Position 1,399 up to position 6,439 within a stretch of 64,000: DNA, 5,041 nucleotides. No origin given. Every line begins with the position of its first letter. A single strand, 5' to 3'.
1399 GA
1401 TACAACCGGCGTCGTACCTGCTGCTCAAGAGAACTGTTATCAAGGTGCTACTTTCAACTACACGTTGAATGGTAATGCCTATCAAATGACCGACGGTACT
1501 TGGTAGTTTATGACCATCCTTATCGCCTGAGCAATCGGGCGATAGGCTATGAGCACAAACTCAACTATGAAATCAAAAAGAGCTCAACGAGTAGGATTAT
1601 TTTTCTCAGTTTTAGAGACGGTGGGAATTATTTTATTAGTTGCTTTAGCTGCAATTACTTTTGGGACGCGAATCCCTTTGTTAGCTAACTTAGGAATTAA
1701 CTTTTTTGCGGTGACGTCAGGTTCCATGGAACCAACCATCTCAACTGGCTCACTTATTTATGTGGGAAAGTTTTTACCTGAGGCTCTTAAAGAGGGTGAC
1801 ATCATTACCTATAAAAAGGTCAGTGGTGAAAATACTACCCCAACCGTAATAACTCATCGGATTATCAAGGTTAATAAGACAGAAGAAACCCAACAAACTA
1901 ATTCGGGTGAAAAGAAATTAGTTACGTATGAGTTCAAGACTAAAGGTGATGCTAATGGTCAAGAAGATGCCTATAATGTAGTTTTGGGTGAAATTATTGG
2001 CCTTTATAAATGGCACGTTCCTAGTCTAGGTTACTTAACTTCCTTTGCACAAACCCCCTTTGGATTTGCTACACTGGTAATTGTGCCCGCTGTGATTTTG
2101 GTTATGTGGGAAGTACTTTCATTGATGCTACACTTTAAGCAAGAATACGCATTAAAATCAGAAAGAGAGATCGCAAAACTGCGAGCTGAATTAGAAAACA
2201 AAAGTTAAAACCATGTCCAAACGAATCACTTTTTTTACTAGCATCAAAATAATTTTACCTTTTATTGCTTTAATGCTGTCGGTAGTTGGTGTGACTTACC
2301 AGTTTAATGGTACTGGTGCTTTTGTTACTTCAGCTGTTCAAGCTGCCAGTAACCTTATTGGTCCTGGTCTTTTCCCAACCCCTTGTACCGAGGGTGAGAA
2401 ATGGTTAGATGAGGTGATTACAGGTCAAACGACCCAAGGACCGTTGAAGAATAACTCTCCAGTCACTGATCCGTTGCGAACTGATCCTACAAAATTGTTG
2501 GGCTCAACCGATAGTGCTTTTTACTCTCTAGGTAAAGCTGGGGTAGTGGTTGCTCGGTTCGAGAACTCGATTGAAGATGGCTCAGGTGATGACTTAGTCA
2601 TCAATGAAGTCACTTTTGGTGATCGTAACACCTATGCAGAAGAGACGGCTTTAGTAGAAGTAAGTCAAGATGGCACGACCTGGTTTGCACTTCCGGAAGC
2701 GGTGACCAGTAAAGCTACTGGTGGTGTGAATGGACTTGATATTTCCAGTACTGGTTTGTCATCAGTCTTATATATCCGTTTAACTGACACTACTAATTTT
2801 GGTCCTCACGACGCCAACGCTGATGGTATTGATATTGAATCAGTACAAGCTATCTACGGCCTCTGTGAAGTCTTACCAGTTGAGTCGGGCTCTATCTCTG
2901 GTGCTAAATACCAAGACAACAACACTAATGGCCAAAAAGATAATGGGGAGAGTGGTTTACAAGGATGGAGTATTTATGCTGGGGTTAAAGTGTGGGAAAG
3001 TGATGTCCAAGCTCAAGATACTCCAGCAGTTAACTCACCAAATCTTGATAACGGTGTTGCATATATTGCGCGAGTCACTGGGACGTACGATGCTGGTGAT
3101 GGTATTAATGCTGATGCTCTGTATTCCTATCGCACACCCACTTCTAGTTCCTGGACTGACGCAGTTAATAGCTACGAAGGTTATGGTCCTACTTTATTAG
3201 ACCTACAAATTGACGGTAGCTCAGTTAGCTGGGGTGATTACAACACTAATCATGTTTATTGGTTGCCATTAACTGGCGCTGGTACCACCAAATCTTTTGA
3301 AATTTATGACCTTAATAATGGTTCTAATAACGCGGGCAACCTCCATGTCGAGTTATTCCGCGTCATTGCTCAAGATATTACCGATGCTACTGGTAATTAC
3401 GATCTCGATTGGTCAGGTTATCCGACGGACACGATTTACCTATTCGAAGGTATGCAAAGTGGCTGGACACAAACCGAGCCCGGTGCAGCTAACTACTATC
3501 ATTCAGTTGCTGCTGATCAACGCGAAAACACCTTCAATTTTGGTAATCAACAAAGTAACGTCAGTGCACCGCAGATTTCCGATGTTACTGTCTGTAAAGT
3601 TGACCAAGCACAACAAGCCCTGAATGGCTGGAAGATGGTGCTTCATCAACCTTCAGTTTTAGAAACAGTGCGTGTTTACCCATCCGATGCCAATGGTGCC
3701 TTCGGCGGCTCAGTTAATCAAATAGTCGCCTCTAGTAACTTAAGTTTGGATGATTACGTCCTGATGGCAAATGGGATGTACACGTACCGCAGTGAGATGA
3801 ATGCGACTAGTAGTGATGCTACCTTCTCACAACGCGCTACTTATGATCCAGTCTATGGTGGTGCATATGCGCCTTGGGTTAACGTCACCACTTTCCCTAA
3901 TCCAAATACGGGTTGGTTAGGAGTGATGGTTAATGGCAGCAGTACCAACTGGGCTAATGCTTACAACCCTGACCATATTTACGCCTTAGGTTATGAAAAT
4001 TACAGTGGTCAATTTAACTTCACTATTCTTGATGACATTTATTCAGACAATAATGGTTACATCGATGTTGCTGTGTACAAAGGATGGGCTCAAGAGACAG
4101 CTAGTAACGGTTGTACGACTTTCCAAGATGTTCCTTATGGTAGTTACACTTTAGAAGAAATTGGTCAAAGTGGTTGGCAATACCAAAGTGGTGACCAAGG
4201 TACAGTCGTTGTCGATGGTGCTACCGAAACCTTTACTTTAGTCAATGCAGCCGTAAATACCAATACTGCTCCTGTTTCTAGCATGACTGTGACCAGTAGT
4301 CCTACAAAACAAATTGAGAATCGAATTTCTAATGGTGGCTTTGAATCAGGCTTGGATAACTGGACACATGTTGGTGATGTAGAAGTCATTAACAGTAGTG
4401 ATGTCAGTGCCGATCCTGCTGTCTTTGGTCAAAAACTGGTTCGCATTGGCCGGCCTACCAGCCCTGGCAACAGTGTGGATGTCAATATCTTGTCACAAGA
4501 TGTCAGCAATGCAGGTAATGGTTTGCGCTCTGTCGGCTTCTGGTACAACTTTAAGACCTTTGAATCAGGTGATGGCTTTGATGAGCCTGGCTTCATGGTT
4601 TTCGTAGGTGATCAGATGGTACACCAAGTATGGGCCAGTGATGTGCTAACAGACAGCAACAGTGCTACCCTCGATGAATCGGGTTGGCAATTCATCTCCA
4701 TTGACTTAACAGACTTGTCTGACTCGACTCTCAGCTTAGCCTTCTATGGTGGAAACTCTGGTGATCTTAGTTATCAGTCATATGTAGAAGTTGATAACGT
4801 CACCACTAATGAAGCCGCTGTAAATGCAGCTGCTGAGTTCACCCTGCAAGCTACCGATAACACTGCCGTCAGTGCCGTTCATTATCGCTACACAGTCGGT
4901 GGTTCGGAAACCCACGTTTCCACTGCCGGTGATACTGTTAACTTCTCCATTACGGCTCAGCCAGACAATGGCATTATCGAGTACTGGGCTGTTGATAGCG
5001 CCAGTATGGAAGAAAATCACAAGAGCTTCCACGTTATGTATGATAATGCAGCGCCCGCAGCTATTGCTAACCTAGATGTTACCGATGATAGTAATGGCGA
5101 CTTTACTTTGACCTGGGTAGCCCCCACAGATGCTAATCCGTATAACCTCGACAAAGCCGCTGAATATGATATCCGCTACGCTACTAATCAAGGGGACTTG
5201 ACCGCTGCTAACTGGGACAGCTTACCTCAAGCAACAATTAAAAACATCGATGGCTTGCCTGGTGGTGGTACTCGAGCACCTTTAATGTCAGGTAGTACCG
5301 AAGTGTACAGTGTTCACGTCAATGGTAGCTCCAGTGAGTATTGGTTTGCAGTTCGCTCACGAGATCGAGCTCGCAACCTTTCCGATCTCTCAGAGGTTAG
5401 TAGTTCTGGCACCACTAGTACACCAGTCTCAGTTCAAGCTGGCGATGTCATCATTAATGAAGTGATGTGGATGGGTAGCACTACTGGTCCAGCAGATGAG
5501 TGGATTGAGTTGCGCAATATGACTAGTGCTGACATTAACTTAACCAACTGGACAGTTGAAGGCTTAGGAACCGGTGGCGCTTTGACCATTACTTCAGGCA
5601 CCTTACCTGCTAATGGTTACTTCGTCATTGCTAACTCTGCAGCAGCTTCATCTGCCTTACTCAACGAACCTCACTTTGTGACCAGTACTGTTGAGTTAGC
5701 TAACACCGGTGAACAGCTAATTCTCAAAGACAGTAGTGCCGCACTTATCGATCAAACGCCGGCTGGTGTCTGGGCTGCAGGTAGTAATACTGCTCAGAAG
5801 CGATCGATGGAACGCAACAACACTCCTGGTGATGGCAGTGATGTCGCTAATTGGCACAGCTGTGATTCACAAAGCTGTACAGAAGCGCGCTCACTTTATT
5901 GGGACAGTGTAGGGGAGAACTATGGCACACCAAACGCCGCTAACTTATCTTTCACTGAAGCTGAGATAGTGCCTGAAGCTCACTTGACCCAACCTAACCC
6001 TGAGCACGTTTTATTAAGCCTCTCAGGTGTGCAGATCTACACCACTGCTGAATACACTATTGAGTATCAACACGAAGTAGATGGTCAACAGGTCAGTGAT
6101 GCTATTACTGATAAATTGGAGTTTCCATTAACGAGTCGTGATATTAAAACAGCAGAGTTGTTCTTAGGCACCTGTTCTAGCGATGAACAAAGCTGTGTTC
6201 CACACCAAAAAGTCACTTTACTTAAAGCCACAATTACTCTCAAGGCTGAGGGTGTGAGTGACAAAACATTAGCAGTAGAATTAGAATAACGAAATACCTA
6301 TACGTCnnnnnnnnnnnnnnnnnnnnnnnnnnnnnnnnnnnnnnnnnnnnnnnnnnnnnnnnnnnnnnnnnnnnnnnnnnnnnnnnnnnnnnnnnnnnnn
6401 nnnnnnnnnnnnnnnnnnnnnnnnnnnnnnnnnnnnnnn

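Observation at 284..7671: TasA/camelysin-like fibre operon with a dedicated SipW-type signal peptidase, outside the Bacillus context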

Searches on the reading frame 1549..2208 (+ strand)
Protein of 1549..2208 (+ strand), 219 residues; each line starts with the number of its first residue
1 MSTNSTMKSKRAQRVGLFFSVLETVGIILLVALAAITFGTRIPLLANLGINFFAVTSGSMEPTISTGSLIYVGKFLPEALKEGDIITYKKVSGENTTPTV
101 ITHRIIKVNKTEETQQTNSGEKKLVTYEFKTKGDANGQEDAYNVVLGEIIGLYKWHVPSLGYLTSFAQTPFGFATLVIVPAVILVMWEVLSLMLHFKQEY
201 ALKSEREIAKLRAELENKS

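Call 3: search_protein_families(library=pfam, proteins=[window:1549-2208:+], max_evalue=1)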
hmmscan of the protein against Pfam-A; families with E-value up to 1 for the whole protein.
window:1549-2208:+ (219 aa): 4 families
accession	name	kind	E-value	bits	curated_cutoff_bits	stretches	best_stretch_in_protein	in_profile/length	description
PF10502.14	Peptidase_S26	-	0.0021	18.5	22.9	1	43-92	16-67/168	Signal peptidase, peptidase S26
PF07214.17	DUF1418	-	0.061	13.6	22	0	176-194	54-72/94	Protein of unknown function (DUF1418)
PF00717.28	Peptidase_S24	-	0.086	13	23.3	1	53-94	38-76/116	Peptidase S24-like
PF23086.1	Tudor_Coilin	-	0.16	12.7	27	1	76-116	11-52/105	Coilin, C-terminal Tudor domain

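Call 4: search_protein_families(library=ncbifam, proteins=[window:1549-2208:+], max_evalue=1)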
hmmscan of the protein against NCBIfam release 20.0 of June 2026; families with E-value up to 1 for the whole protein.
window:1549-2208:+ (219 aa): 5 families
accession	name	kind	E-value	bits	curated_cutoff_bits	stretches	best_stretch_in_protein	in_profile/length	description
TIGR02228.1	sigpep_I_arch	equivalog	8e-29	100.5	51.85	1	21-189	6-155/158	signal peptidase I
NF046067.1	SigPepSipWBacil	equivalog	3.1e-28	98.6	190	1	47-198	35-171/189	signal peptidase I SipW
TIGR02227.1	sigpep_I_bact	equivalog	8.9e-07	28.9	47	1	42-96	12-68/162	signal peptidase I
NF001533.0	PRK00364.2-4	subfamily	0.011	15.7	99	1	64-100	46-82/98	co-chaperone GroES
NF000067.2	SMR_qac_FL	exception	0.015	15.8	205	1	13-53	54-94/110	quaternary ammonium compound efflux SMR transporter QacL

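Call 34: search_solved_structures(query=window:1549-2208:+, max_evalue=1, show_alignments=3)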
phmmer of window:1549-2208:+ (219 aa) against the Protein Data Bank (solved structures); distinct sequences matched with E-value up to 1: 8.
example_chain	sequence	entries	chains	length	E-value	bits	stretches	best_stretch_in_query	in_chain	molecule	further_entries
7p2q_A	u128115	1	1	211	1.9e-07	34.5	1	17-186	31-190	Signal peptidase complex catalytic subunit SEC11C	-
7p2p_A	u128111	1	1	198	3.7e-05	27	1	16-185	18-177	Signal peptidase complex catalytic subunit SEC11A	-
9rjb_A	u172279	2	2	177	8.9e-05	25.8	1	16-185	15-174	Signal peptidase complex catalytic subunit SEC11A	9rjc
9bgu_A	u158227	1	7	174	0.11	15.7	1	16-76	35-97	Mechanosensitive ion channel MscS domain-containing protein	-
5myj_BU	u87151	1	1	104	0.15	15.2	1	51-137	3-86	50S ribosomal protein L21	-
9bgt_A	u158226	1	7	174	0.25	14.5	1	16-76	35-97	Mechanosensitive ion channel MscS domain-containing protein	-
6o8w_S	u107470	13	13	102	0.3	14.2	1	55-145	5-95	50S ribosomal protein L21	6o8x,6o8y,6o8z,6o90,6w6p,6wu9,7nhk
9bgq_A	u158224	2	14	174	0.72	13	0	16-76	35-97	Mechanosensitive ion channel MscS domain-containing protein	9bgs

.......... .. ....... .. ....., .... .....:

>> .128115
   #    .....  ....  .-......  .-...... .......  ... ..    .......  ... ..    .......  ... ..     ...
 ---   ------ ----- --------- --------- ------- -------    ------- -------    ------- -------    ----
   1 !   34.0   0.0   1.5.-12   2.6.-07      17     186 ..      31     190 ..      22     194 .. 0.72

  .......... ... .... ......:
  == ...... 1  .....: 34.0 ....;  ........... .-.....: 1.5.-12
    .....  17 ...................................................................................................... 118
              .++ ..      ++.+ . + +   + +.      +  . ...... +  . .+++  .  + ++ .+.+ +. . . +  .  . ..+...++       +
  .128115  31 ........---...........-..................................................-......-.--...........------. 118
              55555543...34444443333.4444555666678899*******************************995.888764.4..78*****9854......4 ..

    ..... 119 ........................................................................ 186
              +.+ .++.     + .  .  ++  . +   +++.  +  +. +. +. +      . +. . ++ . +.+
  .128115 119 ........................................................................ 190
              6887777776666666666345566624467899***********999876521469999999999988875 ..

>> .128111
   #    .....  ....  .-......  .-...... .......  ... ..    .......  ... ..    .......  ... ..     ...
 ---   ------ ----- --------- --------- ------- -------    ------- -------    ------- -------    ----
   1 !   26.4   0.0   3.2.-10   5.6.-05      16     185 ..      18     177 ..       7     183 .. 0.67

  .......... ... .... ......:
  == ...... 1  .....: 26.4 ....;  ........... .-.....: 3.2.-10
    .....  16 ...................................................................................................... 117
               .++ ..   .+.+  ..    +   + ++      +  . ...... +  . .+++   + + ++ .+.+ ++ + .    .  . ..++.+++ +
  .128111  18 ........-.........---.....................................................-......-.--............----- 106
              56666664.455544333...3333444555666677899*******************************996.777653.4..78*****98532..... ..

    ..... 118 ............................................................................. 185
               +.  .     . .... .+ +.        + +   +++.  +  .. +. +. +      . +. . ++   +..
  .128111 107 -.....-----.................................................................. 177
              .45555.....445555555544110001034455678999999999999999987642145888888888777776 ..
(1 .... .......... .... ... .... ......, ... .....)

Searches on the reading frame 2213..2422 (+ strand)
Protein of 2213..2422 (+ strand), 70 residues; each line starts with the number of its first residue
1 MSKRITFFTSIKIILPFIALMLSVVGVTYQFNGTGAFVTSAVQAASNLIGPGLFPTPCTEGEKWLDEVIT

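Call 44: search_protein_families(library=ncbifam, proteins=[window:2213-2422:+], max_evalue=10)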
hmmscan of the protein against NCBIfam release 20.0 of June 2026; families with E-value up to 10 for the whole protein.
window:2213-2422:+ (70 aa): 1 family
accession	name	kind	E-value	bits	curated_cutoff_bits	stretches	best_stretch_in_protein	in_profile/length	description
NF008066.0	PRK10801.1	equivalog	0.094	12.2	403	1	3-49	125-171/230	Tol-Pal system protein TolQ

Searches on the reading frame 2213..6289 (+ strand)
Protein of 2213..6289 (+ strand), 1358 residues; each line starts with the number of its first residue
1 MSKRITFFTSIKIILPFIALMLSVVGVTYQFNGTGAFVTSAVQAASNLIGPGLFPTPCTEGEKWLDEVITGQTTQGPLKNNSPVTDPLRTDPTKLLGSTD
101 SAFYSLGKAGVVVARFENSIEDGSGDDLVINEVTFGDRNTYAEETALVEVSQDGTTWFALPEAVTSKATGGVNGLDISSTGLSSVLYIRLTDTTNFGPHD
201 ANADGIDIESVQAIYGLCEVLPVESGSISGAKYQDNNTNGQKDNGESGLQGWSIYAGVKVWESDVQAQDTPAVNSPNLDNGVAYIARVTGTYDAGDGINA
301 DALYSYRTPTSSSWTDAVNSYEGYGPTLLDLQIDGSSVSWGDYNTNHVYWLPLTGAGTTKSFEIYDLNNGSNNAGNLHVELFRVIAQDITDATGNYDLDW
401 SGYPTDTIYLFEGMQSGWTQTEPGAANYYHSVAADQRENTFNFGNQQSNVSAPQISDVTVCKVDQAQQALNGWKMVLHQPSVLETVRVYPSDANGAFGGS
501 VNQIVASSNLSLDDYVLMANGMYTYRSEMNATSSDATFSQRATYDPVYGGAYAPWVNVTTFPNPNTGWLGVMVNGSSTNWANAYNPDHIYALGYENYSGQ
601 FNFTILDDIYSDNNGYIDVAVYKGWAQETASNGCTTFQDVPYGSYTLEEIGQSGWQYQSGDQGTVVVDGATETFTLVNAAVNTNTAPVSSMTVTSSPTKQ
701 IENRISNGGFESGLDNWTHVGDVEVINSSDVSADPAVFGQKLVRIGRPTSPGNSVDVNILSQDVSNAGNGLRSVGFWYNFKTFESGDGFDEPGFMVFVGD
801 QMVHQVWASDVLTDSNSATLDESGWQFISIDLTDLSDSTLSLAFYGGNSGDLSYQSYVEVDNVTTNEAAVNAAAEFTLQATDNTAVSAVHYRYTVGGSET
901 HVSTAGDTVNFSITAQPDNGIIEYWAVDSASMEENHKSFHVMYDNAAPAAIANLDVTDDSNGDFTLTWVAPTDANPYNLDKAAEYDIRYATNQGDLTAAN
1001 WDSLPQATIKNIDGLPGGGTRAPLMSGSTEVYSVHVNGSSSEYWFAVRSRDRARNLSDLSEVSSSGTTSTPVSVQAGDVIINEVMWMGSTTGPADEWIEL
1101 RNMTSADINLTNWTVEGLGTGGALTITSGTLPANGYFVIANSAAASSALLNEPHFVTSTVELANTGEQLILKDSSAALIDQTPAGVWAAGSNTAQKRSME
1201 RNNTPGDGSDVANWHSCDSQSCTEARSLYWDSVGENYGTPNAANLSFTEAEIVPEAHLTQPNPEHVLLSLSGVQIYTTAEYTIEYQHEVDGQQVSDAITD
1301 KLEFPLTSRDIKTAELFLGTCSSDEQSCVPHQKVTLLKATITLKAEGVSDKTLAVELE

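Call 3: search_protein_families(library=pfam, proteins=[window:2213-6289:+], max_evalue=1)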
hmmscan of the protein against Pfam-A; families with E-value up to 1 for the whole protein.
window:2213-6289:+ (1358 aa): 2 families
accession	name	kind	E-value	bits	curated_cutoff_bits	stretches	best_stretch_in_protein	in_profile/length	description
PF00932.25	LTD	-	2.1e-14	54.2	34.3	1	1075-1181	4-104/109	Lamin Tail Domain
PF17802.7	SpaA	-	3.8e-05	24.2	23.1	1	617-677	31-88/91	Prealbumin-like fold domain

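Call 4: search_protein_families(library=ncbifam, proteins=[window:2213-6289:+], max_evalue=1)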
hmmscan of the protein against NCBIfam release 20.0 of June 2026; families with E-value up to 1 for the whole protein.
window:2213-6289:+ (1358 aa): 1 family
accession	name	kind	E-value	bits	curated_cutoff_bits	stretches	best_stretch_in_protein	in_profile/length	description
NF047441.1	Lepto_OmpL47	equivalog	0.0065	16.1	250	1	857-949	58-144/336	multi-beta-barrel domain surface protein OmpL47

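Call 65: search_solved_structures(query=window:2213-6289:+, max_evalue=0.1, show_alignments=0)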
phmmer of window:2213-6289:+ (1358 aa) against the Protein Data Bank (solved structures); distinct sequences matched with E-value up to 0.1: 0.

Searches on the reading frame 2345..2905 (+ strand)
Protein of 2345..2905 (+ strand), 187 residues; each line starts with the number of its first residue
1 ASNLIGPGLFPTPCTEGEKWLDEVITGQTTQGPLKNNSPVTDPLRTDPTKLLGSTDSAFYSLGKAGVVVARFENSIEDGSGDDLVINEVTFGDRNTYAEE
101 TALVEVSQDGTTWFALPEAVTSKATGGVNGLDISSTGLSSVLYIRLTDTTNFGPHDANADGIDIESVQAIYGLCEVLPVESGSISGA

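Call 52: search_protein_families(library=pfam, proteins=[window:2345-2905:+], max_evalue=1)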
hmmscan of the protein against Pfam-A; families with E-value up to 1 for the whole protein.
window:2345-2905:+ (187 aa): 0 families

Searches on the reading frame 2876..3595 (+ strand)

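Call 52: search_protein_families(library=pfam, proteins=[window:2876-3595:+], max_evalue=1)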
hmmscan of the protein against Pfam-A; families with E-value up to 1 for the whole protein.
window:2876-3595:+ (240 aa): 1 family
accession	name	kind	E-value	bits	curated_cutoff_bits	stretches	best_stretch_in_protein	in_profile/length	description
PF17210.9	SdrD_B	-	0.2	12.3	29.7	1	11-33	7-29/112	SdrD B-like domain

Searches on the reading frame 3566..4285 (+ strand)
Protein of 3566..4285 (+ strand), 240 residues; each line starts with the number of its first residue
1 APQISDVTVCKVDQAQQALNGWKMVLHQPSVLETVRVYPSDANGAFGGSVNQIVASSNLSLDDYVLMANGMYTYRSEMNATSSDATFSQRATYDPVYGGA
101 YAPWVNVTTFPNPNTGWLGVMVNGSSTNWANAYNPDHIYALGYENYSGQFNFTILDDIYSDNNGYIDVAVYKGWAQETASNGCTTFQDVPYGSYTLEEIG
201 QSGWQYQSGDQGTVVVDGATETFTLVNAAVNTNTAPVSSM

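Call 52: search_protein_families(library=pfam, proteins=[window:3566-4285:+], max_evalue=1)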
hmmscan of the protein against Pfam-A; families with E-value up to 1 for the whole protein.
window:3566-4285:+ (240 aa): 1 family
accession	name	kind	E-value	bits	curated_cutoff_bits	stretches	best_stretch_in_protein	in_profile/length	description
PF17802.7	SpaA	-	6.3e-07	29.9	23.1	1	152-226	21-88/91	Prealbumin-like fold domain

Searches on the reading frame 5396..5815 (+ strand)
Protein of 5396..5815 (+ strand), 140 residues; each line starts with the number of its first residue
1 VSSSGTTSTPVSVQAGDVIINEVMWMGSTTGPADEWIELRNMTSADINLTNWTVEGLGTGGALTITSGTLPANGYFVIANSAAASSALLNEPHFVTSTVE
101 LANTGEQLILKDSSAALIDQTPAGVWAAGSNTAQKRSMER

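Call 52: search_protein_families(library=pfam, proteins=[window:5396-5815:+], max_evalue=1)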
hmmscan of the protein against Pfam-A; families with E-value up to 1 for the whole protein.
window:5396-5815:+ (140 aa): 1 family
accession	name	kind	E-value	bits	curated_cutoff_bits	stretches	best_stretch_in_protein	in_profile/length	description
PF00932.25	LTD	-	1.8e-16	60.9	34.3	1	14-120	4-104/109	Lamin Tail Domain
